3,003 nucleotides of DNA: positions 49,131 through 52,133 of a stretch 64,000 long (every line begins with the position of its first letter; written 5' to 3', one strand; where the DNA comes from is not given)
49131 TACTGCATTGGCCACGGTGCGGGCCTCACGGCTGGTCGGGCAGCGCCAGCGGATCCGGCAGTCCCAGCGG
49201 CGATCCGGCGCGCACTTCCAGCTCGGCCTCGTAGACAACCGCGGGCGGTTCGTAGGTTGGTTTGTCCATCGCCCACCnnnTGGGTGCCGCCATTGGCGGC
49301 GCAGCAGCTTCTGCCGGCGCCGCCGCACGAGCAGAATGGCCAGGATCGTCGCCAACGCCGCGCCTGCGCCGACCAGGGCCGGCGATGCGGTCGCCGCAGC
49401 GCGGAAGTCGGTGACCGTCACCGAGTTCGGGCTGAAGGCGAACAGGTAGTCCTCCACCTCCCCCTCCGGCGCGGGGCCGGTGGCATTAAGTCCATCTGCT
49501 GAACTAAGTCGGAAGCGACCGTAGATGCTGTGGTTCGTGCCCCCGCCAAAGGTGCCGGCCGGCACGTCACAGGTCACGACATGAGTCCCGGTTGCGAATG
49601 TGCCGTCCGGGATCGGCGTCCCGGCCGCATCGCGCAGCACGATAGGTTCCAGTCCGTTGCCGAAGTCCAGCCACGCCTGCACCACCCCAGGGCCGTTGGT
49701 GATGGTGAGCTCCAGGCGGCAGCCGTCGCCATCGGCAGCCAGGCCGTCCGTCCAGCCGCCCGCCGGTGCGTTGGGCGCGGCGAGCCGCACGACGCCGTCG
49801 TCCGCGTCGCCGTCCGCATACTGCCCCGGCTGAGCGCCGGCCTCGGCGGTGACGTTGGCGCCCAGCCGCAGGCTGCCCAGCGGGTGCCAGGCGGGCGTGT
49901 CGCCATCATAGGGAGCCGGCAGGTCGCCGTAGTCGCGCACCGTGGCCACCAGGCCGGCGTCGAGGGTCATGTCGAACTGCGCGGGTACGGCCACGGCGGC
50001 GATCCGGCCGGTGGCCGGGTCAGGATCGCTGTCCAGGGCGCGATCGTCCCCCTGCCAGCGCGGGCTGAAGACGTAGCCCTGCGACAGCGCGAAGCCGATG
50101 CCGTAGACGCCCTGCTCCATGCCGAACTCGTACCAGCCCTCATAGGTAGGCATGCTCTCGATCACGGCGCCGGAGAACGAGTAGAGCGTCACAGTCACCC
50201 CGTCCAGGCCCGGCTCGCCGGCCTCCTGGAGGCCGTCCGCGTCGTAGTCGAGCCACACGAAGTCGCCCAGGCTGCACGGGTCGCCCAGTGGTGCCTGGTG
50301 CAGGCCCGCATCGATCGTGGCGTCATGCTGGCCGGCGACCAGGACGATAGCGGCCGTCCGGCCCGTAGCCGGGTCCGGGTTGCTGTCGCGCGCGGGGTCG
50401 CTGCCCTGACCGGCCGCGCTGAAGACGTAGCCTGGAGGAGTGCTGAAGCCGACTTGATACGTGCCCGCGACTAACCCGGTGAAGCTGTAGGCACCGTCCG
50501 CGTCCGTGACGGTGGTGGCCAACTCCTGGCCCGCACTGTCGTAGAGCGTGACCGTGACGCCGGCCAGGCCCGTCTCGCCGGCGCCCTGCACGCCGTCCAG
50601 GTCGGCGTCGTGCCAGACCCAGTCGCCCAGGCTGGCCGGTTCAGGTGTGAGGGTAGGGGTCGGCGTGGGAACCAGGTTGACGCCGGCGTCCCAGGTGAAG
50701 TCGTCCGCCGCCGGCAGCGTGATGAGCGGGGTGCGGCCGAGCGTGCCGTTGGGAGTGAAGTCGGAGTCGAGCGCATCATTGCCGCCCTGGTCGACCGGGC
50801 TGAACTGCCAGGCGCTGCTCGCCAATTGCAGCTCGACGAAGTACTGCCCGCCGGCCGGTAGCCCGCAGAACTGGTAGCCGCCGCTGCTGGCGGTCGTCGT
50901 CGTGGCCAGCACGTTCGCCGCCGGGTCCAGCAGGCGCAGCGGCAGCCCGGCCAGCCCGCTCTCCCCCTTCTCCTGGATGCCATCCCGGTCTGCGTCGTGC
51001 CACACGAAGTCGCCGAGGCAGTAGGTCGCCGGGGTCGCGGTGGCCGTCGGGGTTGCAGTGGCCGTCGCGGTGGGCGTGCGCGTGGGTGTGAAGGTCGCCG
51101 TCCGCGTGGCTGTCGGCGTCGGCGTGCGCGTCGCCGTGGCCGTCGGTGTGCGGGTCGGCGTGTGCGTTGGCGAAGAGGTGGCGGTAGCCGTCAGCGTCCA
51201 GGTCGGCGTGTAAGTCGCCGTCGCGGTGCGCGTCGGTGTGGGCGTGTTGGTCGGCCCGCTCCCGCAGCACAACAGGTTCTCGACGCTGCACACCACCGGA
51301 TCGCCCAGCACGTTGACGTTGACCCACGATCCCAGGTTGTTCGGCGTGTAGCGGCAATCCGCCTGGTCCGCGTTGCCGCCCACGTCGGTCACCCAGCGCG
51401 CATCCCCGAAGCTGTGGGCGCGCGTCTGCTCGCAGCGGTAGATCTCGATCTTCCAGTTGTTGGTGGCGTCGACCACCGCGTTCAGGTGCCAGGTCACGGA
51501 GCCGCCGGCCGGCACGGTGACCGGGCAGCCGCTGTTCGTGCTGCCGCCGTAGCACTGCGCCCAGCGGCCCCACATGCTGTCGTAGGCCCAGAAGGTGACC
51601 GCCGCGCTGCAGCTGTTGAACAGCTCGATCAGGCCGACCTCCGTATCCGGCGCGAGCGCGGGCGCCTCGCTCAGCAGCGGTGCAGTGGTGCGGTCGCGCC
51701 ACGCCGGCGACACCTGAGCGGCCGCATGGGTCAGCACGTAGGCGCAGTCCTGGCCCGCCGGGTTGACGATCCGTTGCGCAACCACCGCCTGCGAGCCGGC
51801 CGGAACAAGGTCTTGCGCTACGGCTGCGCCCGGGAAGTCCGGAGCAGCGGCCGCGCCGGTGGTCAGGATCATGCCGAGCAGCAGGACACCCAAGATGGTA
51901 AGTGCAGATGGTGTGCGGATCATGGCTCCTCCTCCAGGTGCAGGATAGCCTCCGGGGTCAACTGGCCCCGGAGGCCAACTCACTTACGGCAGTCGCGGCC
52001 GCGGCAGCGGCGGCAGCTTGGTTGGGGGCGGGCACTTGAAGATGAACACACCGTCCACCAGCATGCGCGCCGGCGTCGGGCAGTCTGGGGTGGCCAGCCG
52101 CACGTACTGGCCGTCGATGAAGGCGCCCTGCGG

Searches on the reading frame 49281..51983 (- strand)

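Call 84: search_protein_families(library=pfam, max_evalue=0.001, proteins=[window:49281-51983:-])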
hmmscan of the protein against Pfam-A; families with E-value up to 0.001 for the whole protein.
seq(901 aa): 5 families
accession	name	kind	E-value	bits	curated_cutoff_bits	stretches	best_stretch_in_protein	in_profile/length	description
PF17210.9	SdrD_B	-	4.1e-94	310.8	29.7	3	450-561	1-112/112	SdrD B-like domain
PF17802.7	SpaA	-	4.1e-11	43.3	23.1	1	468-521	11-67/91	Prealbumin-like fold domain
PF13620.12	CarboxypepD_reg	-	1.7e-10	41.6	32.3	1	470-515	11-56/82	Carboxypeptidase regulatory-like domain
PF11974.14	bMG3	-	1.4e-07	31.8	34.9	1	473-504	28-59/103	Bacterial alpha-2-macroglobulin MG3 domain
PF20009.4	GEVED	-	0.00025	22.3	24.4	1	768-847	2-76/78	GEVED domain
